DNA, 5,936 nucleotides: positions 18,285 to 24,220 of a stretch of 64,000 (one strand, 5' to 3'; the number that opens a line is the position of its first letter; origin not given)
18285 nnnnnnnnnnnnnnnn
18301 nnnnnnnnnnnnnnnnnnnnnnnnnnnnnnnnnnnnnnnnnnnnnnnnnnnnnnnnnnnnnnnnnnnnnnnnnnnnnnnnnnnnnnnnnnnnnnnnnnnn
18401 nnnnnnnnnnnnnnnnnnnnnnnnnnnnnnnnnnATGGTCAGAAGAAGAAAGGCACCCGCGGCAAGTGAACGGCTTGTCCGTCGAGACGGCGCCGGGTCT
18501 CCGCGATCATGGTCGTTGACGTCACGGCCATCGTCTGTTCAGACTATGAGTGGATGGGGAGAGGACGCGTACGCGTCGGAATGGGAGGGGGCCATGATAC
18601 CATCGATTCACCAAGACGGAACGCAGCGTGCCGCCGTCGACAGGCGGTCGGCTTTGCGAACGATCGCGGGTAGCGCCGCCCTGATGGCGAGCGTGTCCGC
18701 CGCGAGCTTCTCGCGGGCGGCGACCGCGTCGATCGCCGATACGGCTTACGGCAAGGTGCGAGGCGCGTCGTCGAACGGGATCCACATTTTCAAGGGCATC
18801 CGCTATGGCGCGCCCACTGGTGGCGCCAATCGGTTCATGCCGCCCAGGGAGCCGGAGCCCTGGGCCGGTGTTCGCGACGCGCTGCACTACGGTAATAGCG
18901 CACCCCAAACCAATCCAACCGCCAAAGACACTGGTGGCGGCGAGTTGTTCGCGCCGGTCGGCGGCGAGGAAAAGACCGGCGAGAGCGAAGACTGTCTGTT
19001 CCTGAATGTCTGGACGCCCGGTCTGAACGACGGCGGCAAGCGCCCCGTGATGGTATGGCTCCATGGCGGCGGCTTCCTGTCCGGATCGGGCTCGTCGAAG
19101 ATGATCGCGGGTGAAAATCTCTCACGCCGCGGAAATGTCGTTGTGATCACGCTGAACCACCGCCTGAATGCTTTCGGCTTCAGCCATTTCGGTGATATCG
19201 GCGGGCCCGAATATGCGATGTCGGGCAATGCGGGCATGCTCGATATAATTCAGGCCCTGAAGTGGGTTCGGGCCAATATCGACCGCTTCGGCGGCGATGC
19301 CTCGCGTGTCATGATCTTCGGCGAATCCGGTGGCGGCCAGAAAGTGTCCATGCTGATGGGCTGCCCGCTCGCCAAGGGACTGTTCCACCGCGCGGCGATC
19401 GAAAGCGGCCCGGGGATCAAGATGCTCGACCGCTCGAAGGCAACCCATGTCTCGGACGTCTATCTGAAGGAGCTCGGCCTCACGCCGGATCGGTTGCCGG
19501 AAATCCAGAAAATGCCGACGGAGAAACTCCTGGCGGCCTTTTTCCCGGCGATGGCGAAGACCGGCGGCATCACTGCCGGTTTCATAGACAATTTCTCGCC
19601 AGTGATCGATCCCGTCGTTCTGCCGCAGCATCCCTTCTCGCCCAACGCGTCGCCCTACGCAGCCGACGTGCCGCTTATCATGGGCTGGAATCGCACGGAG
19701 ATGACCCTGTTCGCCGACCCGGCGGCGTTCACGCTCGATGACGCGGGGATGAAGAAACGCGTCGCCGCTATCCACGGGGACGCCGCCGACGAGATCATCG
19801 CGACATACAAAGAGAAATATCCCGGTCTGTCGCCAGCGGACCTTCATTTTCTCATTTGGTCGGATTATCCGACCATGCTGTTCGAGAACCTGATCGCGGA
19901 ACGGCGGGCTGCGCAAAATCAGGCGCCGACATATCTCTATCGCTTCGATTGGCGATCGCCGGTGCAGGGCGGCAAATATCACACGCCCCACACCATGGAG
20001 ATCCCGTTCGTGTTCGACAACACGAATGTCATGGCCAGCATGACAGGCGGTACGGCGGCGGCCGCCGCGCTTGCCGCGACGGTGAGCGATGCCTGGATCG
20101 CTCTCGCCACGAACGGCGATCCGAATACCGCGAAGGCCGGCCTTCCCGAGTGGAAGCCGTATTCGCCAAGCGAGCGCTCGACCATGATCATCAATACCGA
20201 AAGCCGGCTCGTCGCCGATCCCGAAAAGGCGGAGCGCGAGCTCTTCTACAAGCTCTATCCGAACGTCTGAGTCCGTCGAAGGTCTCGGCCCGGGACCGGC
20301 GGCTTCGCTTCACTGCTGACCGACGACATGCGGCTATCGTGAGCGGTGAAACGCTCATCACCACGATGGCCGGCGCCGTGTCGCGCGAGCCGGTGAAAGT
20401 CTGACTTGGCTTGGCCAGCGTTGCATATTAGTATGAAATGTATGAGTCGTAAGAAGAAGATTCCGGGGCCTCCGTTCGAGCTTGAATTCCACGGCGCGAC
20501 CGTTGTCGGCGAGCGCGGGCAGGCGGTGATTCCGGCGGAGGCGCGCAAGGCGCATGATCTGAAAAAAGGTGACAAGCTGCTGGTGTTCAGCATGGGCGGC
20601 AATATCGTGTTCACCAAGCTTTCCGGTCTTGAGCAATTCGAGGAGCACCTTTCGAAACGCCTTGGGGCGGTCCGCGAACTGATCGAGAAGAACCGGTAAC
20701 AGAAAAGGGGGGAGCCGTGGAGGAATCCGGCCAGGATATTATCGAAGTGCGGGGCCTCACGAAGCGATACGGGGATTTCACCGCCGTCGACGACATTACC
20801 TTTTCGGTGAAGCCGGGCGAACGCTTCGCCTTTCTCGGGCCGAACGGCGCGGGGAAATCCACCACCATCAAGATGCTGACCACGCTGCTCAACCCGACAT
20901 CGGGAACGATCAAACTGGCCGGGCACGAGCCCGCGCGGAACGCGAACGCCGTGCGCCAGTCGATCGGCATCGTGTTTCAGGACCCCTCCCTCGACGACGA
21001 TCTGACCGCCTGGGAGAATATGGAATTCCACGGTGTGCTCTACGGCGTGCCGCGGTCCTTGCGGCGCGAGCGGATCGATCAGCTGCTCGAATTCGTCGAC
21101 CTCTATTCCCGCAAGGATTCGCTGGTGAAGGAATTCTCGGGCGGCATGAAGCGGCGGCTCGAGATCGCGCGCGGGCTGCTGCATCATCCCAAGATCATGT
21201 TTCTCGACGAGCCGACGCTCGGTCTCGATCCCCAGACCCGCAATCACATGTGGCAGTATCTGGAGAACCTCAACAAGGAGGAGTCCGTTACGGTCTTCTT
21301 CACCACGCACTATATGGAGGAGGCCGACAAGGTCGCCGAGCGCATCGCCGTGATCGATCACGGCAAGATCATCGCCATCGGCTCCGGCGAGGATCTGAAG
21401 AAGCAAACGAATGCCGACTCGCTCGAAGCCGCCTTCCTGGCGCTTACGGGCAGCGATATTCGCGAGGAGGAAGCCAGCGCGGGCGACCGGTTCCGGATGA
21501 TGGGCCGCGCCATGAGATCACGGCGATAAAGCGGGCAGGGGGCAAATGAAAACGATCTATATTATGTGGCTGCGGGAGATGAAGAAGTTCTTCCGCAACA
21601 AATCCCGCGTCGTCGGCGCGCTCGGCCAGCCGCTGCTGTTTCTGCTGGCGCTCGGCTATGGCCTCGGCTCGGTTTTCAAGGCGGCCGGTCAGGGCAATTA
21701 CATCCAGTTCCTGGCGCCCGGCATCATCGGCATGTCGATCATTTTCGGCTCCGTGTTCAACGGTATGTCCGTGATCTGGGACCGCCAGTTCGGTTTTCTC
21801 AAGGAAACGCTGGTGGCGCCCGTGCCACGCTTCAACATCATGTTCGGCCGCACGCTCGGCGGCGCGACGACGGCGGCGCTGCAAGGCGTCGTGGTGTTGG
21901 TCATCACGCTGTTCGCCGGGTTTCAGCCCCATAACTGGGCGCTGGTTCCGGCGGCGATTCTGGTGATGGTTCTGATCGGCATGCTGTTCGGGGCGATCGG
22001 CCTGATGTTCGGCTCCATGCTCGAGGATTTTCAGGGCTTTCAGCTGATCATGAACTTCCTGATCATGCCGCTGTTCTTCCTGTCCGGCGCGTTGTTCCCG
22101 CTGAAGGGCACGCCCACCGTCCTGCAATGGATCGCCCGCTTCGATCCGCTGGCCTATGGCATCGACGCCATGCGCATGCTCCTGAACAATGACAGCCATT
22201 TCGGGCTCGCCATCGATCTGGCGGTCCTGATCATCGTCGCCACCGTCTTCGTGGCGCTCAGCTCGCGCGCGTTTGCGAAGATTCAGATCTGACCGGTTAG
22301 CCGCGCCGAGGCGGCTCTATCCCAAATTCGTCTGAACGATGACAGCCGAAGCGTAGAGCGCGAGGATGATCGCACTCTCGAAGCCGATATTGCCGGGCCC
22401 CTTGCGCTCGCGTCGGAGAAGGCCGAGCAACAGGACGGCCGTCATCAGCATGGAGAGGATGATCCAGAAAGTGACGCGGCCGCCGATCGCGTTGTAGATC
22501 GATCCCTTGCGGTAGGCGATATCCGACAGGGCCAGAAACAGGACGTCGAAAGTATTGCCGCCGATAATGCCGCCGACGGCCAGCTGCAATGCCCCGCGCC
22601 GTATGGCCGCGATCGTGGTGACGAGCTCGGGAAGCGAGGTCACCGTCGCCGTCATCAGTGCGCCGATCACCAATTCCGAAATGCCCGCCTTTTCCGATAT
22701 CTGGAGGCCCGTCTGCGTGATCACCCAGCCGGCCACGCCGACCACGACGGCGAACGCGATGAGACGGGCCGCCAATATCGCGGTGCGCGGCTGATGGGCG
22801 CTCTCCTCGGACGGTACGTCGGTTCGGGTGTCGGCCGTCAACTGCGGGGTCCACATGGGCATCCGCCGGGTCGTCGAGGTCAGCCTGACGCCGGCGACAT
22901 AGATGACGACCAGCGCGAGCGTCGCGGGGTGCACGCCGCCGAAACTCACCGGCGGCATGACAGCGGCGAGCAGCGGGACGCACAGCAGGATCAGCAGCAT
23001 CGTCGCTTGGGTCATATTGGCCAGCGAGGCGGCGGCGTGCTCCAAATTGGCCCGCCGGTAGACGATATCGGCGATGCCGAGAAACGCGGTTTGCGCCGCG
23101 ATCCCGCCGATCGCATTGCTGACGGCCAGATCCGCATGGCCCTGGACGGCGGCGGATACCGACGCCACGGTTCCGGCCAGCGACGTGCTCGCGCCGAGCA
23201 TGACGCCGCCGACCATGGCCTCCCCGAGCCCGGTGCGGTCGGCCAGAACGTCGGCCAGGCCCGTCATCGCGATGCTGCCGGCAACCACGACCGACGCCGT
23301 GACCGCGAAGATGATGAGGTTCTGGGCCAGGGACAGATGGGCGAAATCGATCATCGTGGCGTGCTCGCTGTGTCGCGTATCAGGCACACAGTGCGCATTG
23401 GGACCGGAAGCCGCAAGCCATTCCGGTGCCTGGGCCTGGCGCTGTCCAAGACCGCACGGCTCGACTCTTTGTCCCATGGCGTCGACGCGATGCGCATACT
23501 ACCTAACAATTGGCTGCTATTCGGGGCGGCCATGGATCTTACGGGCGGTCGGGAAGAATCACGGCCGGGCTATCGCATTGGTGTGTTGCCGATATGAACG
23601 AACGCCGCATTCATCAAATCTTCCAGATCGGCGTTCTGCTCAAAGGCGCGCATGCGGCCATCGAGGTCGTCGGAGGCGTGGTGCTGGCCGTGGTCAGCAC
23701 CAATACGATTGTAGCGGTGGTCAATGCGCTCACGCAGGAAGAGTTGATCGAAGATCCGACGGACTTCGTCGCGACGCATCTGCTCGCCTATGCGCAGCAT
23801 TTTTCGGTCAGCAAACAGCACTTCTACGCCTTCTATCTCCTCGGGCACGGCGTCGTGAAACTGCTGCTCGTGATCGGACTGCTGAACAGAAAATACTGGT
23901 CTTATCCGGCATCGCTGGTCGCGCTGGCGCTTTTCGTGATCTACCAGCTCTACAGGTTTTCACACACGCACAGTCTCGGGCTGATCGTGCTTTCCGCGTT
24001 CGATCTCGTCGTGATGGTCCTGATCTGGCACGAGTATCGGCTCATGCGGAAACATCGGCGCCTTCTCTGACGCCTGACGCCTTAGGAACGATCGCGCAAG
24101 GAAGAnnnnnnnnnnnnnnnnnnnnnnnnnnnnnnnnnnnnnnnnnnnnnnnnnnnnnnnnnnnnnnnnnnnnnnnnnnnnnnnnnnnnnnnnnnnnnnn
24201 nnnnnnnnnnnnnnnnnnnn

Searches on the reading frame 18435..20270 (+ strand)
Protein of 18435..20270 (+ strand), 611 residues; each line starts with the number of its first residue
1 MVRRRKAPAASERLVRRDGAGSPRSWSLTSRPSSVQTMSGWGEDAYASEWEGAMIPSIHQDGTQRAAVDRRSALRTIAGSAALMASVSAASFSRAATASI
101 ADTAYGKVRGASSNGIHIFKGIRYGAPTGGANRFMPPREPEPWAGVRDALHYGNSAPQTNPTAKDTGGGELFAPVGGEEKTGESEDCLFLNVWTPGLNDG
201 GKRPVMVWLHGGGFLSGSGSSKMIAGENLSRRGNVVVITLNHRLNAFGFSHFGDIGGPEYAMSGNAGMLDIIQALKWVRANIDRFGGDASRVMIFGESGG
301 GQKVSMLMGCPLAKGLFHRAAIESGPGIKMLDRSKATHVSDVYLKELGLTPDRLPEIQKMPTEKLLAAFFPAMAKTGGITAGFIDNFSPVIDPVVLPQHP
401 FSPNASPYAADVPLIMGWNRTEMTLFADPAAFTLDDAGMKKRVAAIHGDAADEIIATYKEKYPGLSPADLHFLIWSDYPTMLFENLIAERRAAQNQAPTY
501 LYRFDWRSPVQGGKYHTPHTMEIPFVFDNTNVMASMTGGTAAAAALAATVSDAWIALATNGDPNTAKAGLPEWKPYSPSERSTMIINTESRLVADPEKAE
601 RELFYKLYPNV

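Call 26: search_protein_families(library=pfam, proteins=[window:18435-20270:+], max_evalue=0.0001)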
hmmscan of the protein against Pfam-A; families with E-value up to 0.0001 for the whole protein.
window:18435-20270:+ (611 aa): 3 families
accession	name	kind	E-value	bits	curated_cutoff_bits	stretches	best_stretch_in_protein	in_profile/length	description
PF00135.34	COesterase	-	1.3e-94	318.4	27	1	99-595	3-505/515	Carboxylesterase family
PF20434.5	BD-FAE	-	7e-10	39.2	26.8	1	199-306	9-105/215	BD-FAE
PF07859.19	Abhydrolase_3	-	1.4e-08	35.2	25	1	206-302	1-83/210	alpha/beta hydrolase fold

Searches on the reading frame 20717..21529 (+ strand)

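Call 26: search_protein_families(library=pfam, proteins=[window:20717-21529:+], max_evalue=0.0001)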
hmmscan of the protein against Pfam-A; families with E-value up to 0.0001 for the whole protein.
window:20717-21529:+ (270 aa): 3 families
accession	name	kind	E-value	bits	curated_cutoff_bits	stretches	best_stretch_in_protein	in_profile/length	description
PF00005.33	ABC_tran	-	6.4e-37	127.7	25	1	25-167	2-136/137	ABC transporter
PF13304.12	AAA_21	-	7.6e-09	36.5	27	0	127-198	225-298/304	AAA domain, putative AbiEii toxin, Type IV TA system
PF13175.12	AAA_15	-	1.2e-06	28.8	32.1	0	159-198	330-369/374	AAA ATPase domain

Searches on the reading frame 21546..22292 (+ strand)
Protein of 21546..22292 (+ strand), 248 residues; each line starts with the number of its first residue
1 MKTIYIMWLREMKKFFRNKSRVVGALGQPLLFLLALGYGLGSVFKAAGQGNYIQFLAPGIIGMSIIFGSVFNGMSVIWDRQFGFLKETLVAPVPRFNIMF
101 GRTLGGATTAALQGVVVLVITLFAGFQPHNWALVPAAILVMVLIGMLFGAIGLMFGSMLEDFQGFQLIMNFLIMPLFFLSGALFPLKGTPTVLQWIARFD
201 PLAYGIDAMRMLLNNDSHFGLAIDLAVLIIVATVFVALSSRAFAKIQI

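Call 26: search_protein_families(library=pfam, proteins=[window:21546-22292:+], max_evalue=0.0001)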
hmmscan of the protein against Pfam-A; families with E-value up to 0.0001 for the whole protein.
window:21546-22292:+ (248 aa): 2 families
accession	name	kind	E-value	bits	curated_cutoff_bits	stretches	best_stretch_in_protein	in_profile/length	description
PF01061.29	ABC2_membrane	-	3.4e-37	128.5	26.9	1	4-212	3-209/211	ABC-2 type transporter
PF12698.13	ABC2_membrane_3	-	3.7e-25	89.2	31.6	1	48-240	156-346/347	ABC-2 family transporter protein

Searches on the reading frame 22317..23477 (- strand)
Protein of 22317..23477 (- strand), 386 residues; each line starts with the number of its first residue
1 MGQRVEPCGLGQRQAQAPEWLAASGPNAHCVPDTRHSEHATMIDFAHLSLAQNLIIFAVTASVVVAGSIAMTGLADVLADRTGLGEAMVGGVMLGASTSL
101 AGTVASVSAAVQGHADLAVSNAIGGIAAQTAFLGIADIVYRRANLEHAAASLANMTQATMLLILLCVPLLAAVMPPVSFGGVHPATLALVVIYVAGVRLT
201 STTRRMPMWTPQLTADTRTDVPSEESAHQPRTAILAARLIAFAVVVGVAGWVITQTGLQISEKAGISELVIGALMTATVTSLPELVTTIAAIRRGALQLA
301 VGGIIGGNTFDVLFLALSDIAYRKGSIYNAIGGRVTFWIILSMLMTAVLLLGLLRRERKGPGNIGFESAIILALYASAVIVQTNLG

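Call 26: search_protein_families(library=pfam, proteins=[window:22317-23477:-], max_evalue=0.0001)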
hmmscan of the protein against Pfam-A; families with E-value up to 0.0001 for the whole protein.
window:22317-23477:- (386 aa): 1 family
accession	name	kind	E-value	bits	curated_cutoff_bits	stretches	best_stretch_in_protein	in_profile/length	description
PF01699.29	Na_Ca_ex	-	4.7e-26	92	24.9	2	239-383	7-150/151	Sodium/calcium exchanger protein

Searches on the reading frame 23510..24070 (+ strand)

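Call 28: search_protein_families(library=pfam, proteins=[window:23510-24070:+], max_evalue=0.0001)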
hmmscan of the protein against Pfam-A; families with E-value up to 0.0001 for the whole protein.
window:23510-24070:+ (186 aa): 1 family
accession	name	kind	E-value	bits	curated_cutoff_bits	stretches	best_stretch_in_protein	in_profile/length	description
PF09900.14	DUF2127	-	2.1e-29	103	24.3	1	38-176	2-140/140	Predicted membrane protein (DUF2127)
